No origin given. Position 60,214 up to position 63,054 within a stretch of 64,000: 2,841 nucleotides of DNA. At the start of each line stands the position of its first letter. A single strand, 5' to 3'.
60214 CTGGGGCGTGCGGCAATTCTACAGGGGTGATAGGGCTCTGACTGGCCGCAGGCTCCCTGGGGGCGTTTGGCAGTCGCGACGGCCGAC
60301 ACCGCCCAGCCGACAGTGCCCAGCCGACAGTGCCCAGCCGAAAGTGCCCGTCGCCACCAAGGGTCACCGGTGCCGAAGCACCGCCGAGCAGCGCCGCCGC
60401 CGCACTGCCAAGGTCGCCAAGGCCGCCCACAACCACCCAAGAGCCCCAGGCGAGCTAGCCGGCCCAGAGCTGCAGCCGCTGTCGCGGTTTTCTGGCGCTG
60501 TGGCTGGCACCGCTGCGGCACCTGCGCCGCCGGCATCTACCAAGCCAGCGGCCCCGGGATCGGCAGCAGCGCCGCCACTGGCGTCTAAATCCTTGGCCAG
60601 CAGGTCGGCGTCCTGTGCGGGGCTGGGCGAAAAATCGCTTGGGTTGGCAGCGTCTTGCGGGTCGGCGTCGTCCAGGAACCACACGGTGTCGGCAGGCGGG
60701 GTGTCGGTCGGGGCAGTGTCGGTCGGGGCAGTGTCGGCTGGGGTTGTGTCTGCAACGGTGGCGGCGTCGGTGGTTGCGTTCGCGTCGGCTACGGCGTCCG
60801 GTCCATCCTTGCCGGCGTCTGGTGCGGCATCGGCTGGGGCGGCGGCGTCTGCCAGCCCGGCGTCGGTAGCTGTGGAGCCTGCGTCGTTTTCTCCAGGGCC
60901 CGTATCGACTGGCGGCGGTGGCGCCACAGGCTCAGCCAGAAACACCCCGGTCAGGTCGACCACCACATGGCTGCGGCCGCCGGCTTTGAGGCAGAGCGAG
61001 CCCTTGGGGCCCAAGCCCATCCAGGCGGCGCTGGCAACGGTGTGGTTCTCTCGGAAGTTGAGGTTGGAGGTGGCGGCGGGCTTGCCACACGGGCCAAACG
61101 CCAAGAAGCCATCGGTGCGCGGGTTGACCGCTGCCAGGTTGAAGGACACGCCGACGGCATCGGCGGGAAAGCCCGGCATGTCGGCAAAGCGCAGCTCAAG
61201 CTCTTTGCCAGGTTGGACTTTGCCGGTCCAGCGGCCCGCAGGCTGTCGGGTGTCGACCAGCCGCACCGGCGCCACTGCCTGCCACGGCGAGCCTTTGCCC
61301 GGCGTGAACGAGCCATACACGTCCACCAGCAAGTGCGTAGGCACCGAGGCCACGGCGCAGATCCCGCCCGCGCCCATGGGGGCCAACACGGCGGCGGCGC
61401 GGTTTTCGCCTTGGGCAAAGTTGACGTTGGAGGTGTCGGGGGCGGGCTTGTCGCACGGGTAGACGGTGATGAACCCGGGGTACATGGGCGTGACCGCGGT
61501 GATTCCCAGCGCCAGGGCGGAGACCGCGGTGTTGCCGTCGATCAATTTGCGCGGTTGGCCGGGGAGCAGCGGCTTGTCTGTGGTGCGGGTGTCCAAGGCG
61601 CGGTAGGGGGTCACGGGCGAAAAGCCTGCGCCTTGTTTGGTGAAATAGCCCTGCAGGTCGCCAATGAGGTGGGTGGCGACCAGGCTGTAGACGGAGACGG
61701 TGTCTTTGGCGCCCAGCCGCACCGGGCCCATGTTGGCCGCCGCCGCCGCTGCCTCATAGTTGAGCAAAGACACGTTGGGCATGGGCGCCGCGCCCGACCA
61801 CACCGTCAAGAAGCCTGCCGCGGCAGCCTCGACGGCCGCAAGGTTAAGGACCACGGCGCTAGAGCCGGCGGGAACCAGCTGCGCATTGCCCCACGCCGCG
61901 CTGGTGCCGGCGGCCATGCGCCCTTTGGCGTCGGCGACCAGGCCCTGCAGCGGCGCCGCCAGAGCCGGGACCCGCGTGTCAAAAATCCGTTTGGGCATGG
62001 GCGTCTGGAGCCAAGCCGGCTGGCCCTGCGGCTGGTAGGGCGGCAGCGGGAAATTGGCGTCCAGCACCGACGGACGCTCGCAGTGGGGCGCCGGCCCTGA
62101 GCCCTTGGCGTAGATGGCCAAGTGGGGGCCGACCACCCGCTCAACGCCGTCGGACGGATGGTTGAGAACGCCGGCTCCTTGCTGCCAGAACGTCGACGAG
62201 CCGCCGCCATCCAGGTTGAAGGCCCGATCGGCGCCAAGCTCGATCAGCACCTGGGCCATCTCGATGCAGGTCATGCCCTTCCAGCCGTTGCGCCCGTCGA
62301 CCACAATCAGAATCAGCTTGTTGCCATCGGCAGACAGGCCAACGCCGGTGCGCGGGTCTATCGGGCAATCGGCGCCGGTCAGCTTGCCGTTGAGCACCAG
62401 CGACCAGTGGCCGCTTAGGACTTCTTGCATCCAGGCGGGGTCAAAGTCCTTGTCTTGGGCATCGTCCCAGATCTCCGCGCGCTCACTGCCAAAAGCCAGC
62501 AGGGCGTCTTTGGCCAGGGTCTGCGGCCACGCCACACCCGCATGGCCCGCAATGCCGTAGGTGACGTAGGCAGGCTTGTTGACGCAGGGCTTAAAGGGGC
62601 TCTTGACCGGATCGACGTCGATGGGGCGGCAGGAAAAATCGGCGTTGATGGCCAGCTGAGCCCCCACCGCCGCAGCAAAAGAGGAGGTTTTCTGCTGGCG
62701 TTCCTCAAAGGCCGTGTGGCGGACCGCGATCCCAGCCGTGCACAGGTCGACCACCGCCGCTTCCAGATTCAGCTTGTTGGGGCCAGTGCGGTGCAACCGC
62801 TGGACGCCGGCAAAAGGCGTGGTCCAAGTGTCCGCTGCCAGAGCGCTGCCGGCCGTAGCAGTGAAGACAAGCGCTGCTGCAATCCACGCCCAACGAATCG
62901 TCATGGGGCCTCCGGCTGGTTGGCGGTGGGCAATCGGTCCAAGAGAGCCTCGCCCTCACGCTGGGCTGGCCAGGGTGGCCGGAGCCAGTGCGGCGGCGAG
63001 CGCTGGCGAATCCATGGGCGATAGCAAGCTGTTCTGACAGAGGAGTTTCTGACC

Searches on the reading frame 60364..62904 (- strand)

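Call 34: search_protein_families(library=pfam, proteins=[window:60364-62904:-], max_evalue=0.0001)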
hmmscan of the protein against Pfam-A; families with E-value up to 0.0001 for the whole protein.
window:60364-62904:- (846 aa): 1 family
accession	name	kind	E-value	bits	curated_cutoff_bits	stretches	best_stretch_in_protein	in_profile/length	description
PF09992.14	NAGPA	-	5.4e-26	92.2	25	1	129-265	35-169/169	Phosphodiester glycosidase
